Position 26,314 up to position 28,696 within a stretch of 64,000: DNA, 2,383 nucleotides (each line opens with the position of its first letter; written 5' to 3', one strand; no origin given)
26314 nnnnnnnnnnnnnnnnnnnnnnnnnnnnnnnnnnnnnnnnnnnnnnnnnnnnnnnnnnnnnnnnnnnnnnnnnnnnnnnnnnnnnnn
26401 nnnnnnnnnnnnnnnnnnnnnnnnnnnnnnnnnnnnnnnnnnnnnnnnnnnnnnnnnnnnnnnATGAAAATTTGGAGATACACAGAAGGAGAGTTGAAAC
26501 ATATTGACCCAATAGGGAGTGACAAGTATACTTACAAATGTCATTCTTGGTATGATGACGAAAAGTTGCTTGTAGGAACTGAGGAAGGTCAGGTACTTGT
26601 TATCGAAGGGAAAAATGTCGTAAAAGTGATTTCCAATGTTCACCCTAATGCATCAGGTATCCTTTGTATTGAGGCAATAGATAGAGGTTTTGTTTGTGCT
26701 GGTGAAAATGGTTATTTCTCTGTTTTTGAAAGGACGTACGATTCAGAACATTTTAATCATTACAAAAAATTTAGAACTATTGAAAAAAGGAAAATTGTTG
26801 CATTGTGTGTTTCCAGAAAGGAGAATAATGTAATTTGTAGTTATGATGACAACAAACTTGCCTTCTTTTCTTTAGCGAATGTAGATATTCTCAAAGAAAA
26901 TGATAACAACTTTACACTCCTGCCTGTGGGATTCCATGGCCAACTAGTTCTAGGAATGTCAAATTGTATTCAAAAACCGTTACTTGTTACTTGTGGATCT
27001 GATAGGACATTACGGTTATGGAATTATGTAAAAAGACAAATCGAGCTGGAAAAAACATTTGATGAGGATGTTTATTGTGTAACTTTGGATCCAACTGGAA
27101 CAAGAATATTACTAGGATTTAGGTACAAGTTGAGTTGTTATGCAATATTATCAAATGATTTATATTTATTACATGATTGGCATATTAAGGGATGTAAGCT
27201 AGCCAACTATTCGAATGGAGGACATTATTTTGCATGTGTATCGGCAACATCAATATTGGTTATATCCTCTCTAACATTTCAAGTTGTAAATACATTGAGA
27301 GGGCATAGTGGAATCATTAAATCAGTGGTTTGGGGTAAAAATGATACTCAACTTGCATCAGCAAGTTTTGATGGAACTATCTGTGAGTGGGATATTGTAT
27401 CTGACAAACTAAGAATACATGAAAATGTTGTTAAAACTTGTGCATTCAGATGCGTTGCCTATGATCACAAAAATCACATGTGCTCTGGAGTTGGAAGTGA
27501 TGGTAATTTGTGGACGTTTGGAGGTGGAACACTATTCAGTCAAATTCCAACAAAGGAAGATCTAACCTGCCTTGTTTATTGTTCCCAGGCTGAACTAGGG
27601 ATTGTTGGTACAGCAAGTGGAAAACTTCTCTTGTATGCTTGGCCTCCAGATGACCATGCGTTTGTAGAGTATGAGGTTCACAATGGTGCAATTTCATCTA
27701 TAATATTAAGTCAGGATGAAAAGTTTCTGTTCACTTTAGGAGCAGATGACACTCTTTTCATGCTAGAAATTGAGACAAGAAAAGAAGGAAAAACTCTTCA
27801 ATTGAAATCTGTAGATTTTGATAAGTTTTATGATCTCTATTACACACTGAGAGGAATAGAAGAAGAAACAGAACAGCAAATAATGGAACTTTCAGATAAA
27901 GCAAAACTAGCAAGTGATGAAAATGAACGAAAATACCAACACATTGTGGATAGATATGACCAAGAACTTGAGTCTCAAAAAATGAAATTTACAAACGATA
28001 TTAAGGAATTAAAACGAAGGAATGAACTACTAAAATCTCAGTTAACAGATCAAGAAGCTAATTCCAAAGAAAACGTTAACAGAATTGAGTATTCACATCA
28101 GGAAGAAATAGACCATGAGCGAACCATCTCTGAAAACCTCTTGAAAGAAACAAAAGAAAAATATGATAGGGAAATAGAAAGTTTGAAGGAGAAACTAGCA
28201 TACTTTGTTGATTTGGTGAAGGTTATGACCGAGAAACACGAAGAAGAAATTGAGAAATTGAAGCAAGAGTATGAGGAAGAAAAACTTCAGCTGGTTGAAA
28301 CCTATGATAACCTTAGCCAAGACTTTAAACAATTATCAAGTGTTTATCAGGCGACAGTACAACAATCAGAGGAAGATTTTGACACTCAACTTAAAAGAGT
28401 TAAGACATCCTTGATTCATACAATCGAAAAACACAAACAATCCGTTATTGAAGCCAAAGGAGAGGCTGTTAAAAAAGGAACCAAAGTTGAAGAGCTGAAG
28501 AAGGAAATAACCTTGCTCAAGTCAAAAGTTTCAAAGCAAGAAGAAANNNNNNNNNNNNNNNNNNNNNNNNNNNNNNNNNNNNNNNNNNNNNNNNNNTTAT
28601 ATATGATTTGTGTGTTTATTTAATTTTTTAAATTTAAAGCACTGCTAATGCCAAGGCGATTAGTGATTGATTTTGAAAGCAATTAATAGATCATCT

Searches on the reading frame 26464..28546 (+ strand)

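Call 10: find_homologous_proteins(query=window:26464-28546:+, max_evalue=1e-20)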
Query window:26464-28546:+ (694 aa): 3 proteins with E <= 1e-20 among 8000 candidates.
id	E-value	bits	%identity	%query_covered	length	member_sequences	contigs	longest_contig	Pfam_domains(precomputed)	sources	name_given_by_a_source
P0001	0.0e+0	1266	77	100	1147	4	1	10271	PF25168.2,PF25174.2,PF24814.2,PF24105.2,PF23381.2,PF25173.2,PF25171.2,PF25175.2,PF24817.2,PF24796.2,PF23409.2,PF23393.3,PF25172.2,PF23869.2,PF24807.2,PF00400.39,PF23414.2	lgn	-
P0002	0.0e+0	1181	73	100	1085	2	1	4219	PF25168.2,PF25174.2,PF24814.2,PF24105.2,PF23381.2,PF25173.2,PF25171.2,PF25175.2,PF24817.2,PF24796.2,PF23409.2,PF23393.3,PF25172.2,PF24782.3,PF20426.5,PF25391.2,PF23869.2,PF24807.2,PF25047.1,PF00400.39,PF23414.2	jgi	-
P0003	1.5e-24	104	23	41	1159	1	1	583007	PF23769.2,PF23586.3,PF13360.14,PF25048.2,PF23342.2,PF23411.2,PF23215.1,PF02239.23,PF11178.14,PF23770.2,PF23393.3,PF23609.2,PF24797.2,PF15492.13,PF20426.5,PF25460.2,PF11715.17,PF25178.1,PF23775.2,PF25173.2,PF23383.2,PF25171.2,PF12894.14,PF04762.19,PF21031.3,PF24780.2,PF16755.12,PF23761.2,PF25172.2,PF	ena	-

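Call 11: find_encoding_contigs(protein=P0001, flank=10000, max_places=4)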
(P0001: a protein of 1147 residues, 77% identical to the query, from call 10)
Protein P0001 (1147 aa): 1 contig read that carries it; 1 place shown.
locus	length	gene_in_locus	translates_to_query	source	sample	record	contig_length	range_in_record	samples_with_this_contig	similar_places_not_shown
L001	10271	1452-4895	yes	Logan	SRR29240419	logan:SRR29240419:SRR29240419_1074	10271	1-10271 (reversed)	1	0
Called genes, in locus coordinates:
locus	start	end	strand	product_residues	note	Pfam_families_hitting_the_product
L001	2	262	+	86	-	?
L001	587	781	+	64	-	-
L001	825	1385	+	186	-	PF25174:Beta-prop_THOC3 (faint), PF23409:Beta-prop_EML (weak)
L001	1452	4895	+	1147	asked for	PF24807:WD40_CDC20-Fz, PF24814:WD40_Prp19, PF23414:Beta-prop_EML_2, PF24807:WD40_CDC20-Fz, PF24817:WD40_WDHD1_1st, PF23381:Beta-prop_IFT122_1st, PF25174:Beta-prop_THOC3, PF25175:Beta-prop_WDR5, +10 more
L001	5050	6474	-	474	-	PF00270:DEAD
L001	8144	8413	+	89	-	PF01423:LSM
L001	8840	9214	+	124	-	-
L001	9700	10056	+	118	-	PF00071:Ras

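Call 12: find_encoding_contigs(protein=P0002, flank=10000, max_places=4)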
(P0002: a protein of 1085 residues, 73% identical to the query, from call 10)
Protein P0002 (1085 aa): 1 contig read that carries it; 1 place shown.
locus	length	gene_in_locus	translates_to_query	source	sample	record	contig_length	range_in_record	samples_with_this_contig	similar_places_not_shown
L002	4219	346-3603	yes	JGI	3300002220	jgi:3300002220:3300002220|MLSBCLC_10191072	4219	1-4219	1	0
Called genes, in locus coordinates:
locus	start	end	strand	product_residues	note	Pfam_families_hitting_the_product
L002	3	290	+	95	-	?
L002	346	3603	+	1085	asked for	PF24807:WD40_CDC20-Fz, PF24814:WD40_Prp19, PF24814:WD40_Prp19, PF23414:Beta-prop_EML_2, PF24796:WDR55, PF24807:WD40_CDC20-Fz, PF23381:Beta-prop_IFT122_1st, PF25174:Beta-prop_THOC3, +17 more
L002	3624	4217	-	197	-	?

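Call 15: search_protein_families(library=pfam, proteins=[window:26464-28546:+], max_evalue=0.001)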
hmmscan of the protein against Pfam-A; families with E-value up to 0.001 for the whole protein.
window:26464-28546:+ (694 aa): 26 families (the best 25 are shown)
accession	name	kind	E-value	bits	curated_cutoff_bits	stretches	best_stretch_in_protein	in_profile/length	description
PF23414.1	Beta-prop_EML_2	-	3.4e-29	102.5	90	3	164-432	3-261/266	Echinoderm microtubule-associated protein second beta-propeller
PF24807.1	WD40_CDC20-Fz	-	1.1e-26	94.3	200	2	201-432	52-290/292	CDC20/Fizzy WD40 domain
PF25172.1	Beta-prop_WDR3_2nd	-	5.4e-19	69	140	2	329-446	3-123/293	WDR3 second beta-propeller domain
PF25174.1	Beta-prop_THOC3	-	1.9e-18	66.9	305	1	248-445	9-209/272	THOC3 beta-propeller domain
PF25173.1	Beta-prop_WDR3_1st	-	2.7e-17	63.5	154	1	246-329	35-122/184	WDR3 first beta-propeller domain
PF00400.38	WD40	-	2.1e-16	60.1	27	1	273-310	2-39/39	WD domain, G-beta repeat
PF24817.1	WD40_WDHD1_1st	-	6e-16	58.9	109.9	1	174-324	20-170/291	WDHD1 first WD40 domain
PF24796.1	WDR55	-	2.9e-14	53.2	200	1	235-393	47-208/296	WDR55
PF23409.1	Beta-prop_EML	-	2.2e-13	50.7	88.2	0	357-447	149-237/267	Echinoderm microtubule-associated protein first beta-propeller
PF24814.1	WD40_Prp19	-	5.7e-13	49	320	1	108-357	6-252/281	Prp19 WD40 domain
PF25168.1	Beta-prop_WDR36-Utp21_2nd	-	1.8e-10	41.1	84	1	261-316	219-274/335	WDR36/Utp21 second beta-propeller domain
PF23775.1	Beta-prop_RIG_2nd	-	2.2e-10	40.9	80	0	72-216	128-273/278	RIG second beta-propeller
PF23393.2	Beta-prop_WDR90_POC16_2nd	-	3.2e-09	36.9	60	0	364-439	35-110/291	WDR90/POC16, second beta-propeller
PF24105.1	Beta-prop_CAF1B_HIR1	-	4.8e-09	36.1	80.5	1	271-351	119-198/383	CAF1B/HIR1 beta-propeller domain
PF25175.1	Beta-prop_WDR5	-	6e-08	32.7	250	1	240-440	9-212/296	WDR5 beta-propeller domain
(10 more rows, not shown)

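Call 16: search_solved_structures(query=window:26464-28546:+, max_evalue=0.00001)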
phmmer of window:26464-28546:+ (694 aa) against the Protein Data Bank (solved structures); distinct sequences matched with E-value up to 0.00001: 99 (the best 60 are shown).
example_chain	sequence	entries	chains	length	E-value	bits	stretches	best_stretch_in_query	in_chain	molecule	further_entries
9fqr_Hy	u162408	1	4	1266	4.5e-77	263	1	63-683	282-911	Dynein axonemal intermediate chain 3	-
9d2f_W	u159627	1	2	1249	8.1e-77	262.1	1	65-683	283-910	Cilia- and flagella-associated protein 57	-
8j07_i4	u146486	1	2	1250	9.9e-77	261.8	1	62-683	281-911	Cilia- and flagella-associated protein 57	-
8glv_Cp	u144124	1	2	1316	9.5e-74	252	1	2-689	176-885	WD_REPEATS_REGION domain-containing protein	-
9e5c_1d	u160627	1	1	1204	3.5e-48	167.5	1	22-639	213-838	CMF6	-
8tid_w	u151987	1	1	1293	1.8e-36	128.8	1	26-311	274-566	WD40 domain protein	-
9y6s_9W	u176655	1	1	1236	8.5e-34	120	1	134-363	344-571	Guanine nucleotide-binding protein subunit beta-like protein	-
8tid_W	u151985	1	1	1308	5.1e-26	94.3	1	23-645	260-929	WD40 domain protein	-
9e5c_1c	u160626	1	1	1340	2.7e-23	85.3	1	109-336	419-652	CMF5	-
2ymu_A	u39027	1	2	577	3.8e-15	58.4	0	157-310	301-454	WD-40 REPEAT PROTEIN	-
9y6s_9X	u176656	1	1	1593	5.7e-13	51.2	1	158-332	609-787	Guanine nucleotide-binding protein subunit beta-like protein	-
5yzv_A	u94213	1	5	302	9.7e-13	50.4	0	249-356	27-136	Probable serine/threonine-protein kinase PkwA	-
8g2z_0U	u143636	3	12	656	1.6e-12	49.7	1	174-435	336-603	CFAP52A | Cilia- and flagella-associated protein 52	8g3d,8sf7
3fm0_A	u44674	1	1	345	1.5e-09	39.8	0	272-312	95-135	Protein CIAO1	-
7bie_A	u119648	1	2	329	2.1e-09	39.3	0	249-310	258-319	nvWRAP-T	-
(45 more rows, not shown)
